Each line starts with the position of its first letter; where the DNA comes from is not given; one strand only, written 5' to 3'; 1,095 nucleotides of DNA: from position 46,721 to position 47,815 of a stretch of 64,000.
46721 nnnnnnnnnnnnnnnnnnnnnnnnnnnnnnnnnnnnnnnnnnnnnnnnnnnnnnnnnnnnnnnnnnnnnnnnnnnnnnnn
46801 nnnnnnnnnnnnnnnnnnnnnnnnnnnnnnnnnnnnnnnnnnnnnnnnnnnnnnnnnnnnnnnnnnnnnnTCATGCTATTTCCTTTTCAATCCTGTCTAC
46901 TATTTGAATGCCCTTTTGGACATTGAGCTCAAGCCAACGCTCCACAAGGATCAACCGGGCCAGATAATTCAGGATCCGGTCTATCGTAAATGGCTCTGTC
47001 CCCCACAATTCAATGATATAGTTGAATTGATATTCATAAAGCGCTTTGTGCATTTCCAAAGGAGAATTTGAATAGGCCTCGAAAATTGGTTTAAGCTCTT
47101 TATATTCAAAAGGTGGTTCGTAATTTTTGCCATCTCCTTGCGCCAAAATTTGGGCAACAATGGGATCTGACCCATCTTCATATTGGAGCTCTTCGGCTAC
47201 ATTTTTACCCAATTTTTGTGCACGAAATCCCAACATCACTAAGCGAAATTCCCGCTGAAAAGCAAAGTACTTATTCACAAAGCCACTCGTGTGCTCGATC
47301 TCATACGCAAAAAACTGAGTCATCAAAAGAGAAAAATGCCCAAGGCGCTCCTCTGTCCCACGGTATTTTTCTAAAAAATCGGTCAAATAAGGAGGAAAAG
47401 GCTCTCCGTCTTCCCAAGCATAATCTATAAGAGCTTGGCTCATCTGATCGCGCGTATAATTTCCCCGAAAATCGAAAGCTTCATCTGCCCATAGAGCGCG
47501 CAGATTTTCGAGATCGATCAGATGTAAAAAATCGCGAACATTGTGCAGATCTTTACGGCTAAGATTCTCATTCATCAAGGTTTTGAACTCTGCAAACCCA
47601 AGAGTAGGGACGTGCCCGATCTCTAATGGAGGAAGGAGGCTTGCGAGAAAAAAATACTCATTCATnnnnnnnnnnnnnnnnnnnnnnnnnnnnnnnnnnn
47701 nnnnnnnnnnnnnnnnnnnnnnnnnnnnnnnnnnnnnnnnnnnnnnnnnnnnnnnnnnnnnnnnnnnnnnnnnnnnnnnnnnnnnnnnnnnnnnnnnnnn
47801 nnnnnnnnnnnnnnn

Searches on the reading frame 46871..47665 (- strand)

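Call 60: search_protein_families(library=pfam, proteins=[window:46871-47665:-], max_evalue=0.0001)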
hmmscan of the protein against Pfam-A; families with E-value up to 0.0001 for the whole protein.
window:46871-47665:- (264 aa): 1 family
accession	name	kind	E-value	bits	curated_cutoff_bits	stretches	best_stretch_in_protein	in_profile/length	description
PF10962.13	DUF2764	-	1.4e-57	195.8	24.1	1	1-263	1-271/271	Protein of unknown function (DUF2764)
